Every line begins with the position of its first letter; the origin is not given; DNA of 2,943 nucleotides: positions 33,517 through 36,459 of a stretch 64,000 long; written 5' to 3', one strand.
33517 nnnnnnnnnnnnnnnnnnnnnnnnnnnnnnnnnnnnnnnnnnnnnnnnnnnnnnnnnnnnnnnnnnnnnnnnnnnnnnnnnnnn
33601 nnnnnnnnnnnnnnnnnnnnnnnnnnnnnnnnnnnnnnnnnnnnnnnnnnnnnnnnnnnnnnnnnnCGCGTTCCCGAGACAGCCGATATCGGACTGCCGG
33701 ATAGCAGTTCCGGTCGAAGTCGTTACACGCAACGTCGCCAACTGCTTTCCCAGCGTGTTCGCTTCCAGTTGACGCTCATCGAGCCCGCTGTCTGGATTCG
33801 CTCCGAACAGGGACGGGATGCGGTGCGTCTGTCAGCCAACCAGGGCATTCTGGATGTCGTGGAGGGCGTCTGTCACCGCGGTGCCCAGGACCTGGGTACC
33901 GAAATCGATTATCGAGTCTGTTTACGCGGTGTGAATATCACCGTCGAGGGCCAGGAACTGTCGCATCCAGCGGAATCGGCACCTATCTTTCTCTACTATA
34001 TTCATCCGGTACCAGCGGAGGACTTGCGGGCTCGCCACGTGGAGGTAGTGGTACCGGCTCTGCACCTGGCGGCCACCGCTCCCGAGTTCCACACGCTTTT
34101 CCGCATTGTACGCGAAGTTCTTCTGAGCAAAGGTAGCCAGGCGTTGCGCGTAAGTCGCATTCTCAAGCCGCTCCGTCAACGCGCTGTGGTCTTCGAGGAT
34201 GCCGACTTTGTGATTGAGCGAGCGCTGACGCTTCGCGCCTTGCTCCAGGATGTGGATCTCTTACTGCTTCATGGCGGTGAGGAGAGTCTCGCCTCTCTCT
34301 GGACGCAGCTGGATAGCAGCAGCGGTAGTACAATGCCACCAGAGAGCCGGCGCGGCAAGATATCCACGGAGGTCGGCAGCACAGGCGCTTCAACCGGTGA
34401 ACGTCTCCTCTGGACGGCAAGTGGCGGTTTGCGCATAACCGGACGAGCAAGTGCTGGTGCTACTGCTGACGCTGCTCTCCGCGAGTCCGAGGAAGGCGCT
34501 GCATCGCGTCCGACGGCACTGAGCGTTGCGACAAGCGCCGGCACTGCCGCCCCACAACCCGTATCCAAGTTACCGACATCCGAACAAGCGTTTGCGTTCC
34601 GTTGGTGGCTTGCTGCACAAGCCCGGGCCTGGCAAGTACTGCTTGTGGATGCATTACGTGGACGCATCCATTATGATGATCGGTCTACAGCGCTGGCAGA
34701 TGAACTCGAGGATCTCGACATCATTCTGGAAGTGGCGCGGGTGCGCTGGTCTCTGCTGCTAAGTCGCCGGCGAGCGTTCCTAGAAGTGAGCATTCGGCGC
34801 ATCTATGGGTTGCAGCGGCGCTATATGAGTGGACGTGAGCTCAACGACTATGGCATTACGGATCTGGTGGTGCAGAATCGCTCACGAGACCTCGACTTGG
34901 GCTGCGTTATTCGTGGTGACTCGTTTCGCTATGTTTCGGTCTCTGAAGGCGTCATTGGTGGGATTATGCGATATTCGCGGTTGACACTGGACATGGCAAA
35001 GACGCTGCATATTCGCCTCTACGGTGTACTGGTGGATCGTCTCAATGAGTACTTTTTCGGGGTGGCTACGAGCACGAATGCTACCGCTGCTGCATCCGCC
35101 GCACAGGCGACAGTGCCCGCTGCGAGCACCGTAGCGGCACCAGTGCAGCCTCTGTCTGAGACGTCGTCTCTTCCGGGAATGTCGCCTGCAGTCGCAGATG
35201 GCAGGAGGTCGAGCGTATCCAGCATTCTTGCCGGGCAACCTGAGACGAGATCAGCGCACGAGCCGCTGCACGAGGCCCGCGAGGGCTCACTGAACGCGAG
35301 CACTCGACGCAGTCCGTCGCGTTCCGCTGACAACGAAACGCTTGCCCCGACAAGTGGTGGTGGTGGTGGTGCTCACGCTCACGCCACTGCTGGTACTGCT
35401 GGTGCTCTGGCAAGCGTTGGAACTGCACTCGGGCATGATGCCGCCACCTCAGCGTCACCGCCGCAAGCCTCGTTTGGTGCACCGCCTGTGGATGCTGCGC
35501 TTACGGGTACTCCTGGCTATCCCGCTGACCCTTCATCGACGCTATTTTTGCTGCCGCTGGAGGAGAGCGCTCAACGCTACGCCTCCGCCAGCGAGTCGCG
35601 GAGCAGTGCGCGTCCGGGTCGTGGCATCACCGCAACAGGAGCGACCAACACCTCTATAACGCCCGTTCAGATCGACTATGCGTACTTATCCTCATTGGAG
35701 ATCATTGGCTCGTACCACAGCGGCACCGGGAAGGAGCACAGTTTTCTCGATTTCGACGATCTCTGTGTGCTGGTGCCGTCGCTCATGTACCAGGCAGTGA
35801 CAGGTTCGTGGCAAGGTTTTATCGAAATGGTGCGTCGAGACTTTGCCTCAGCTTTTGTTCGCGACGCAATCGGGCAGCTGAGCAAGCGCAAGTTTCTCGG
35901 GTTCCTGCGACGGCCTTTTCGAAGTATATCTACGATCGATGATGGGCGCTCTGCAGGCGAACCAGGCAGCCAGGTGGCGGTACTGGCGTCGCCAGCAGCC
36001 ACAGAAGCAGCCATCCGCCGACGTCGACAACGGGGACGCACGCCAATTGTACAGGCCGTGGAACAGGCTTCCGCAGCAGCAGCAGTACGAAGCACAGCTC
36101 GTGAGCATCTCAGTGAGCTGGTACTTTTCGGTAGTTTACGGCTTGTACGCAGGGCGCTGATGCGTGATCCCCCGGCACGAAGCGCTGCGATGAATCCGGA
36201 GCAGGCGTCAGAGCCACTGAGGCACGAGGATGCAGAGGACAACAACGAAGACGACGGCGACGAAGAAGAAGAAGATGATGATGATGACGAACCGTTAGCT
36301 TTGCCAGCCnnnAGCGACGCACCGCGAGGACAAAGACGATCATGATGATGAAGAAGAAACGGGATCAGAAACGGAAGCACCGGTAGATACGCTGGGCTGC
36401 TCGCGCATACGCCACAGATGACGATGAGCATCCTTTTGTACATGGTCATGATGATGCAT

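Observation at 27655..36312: Giant single-exon gene for a SABRE/Hobbit/FMP27-type bridge-like lipid-transfer protein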

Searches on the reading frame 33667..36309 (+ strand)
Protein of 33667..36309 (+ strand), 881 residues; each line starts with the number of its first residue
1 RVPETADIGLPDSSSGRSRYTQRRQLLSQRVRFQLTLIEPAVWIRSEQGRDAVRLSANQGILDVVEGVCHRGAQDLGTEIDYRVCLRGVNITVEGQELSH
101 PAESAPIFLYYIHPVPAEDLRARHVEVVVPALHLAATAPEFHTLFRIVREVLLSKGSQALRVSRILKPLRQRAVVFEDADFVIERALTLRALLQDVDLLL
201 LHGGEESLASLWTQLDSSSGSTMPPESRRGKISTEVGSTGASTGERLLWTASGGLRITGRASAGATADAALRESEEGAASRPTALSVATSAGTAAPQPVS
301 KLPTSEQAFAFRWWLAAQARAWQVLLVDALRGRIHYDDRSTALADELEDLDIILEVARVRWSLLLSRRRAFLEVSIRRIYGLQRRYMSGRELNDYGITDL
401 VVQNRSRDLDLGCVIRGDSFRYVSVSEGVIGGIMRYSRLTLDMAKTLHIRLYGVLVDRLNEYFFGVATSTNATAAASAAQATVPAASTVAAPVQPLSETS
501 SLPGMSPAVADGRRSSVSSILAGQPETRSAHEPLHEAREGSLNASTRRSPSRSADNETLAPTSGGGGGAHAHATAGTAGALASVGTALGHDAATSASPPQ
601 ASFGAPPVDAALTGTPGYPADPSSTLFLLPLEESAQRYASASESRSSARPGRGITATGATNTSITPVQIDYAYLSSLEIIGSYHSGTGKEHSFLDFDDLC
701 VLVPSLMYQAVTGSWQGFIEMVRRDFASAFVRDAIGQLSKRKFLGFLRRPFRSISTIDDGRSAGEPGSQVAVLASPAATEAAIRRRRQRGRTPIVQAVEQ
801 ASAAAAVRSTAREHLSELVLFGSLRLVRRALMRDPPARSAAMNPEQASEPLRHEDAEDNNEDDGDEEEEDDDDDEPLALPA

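Call 67: predict_structure(alignment_id=A6)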
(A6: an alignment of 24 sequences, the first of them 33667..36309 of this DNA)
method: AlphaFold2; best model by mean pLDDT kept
length: 881 residues; sequences in the alignment: 24
mean_pLDDT: 50.6   pTM: 0.41
mean pLDDT of the five models: 50.6, 49.4, 48.6, 47.2, 46.7
residues with pLDDT >= 90: 71; 70-90: 144; 50-70: 120; < 50: 546
segments of 3 or more residues with pLDDT < 50: 1-22, 96-130, 151-166, 168-170, 172-174, 176-179, 191-357, 467-662, 749-776, 788-796, 820-827, 833-881
pLDDT, mean of each block of 10 residues (from residue 1): 29 42 68 70 65 73 75 69 72 50 34 32 38 66 61 44 47 47 53 42 35 36 36 31 34 34 43 42 34 36 26 32 33 29 31 45 69 78 69 81 83 86 88 90 90 87 62 32 31 31 32 31 31 31 31 32 30 30 28 30 33 33 31 33 34 41 74 95 77 84 95 91 93 90 66 37 36 47 54 48 63 54 47 41 37 33 33 36 32
secondary structure, 60 per line:
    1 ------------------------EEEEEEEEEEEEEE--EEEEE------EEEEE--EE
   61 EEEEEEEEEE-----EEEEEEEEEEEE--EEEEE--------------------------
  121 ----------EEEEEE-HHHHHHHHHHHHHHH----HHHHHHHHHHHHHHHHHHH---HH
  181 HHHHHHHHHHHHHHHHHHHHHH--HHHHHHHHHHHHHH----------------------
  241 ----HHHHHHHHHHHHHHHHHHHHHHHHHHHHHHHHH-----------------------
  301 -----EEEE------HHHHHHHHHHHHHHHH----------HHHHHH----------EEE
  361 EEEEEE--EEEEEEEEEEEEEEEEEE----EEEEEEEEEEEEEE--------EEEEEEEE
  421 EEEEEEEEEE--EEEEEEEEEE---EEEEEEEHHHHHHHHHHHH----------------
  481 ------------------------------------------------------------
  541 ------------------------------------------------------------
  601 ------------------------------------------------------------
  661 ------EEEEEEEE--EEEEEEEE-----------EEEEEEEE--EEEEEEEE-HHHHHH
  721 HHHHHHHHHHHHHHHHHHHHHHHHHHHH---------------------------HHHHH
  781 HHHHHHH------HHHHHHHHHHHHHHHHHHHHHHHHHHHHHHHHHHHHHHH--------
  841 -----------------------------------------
elements in order (helices of 4 or more, strands of 3 or more residues): E25-38 E41-45 E52-56 E59-70 E76-87 E90-94 E131-136 H138-152 H157-175 H179-202 H205-218 H245-277 E306-309 H316-331 H342-347 E358-366 E369-386 E391-404 E413-430 E433-442 E446-452 H453-464 E667-674 E677-684 E696-703 E706-713 H715-748 H776-787 H794-832

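Call 70: fold_search(model_id=the predicted structure, library=pdb)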
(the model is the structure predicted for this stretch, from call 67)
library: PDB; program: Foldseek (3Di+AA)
matches with E <= 10: 377; with E <= 0.001: 0
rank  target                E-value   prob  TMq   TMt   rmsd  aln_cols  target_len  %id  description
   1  9cap_A                6.1e-03  1.00  0.10  0.06   6.1       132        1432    9  Structure of the LPD-3 complex (released 2025-04-23)
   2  6wts_C                2.3e-01  0.03  0.03  0.09  18.8       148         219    7  CryoEM structure of the C. sordellii lethal toxin TcsL in complex with SEMA6A (released 2020-07-08)
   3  8y9c_B                2.7e-01  0.04  0.04  0.02  15.7       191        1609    5  De novo design mini-binder in complex with TcdB4 (released 2024-08-28)
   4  6c0b_A                4.3e-01  0.06  0.04  0.06  16.9       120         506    8  Structural basis for recognition of frizzled proteins by Clostridium difficile toxin B (released 2018-05-16)
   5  8qen                  5.3e-01  0.04  0.04  0.02  15.1       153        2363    7  cryo-EM structure of apo Clostridioides difficile toxin B (released 2024-03-20)
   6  9ukm_I                7.5e-01  0.02  0.04  0.09  49.8       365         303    9  Cryo-EM structure of bacteriophage P1 head (released 2025-10-22)
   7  4q79_H                7.5e-01  0.01  0.03  0.09  21.7       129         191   16  Structure of a HG-derivative CsgG (released 2014-12-17)
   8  7n95_A                8.4e-01  0.02  0.04  0.02  14.3       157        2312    7  state 1 of TcdB and FZD2 at pH5 (released 2022-03-02)
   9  5fxy_A                9.9e-01  0.03  0.03  0.05  15.5       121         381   14  Structure of the human RBBP4:MTA1(464-546) complex (released 2016-05-18)
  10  4q79_B                9.9e-01  0.01  0.03  0.09  21.6       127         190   14  Structure of a HG-derivative CsgG (released 2014-12-17)
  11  4q79_D                9.9e-01  0.01  0.03  0.09  21.8       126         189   15  Structure of a HG-derivative CsgG (released 2014-12-17)
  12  7ala_D                1.1e+00  0.03  0.03  0.11  12.6        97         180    7  human GCH-GFRP inhibitory complex (released 2021-10-13)
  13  9q8z_A                1.1e+00  0.16  0.05  0.07  18.6       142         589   15  Human chondroitin sulfate polymerase complex CHSY3-CHPF (released 2025-12-03)
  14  7t5q_J                1.1e+00  0.06  0.05  0.11  22.4       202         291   10  Cryo-EM Structure of a Transition State of Arp2/3 Complex Activation (released 2023-06-14)
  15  8jb5                  1.1e+00  0.02  0.04  0.02  17.0       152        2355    6  The cryo-EM structure of Paeniclostridium sordellii lethal toxin (TcsL) (released 2023-12-13)
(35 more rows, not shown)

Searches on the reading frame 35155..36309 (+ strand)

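Call 12: search_protein_families(library=pfam, proteins=[window:35155-36309:+], max_evalue=10)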
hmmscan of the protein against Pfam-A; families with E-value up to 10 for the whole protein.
window:35155-36309:+ (385 aa): 3 families
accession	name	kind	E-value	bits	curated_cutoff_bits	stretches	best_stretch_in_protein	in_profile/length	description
PF15623.11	CT47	-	0.0052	17.2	27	1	252-377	171-275/279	Cancer/testis gene family 47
PF14812.11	PBP1_TM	-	5.4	7.8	27.8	0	354-379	25-50/85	Transmembrane domain of transglycosylase PBP1 at N-terminal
PF04931.18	DNA_pol_phi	-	7.5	5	27.6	1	351-378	641-668/765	DNA polymerase phi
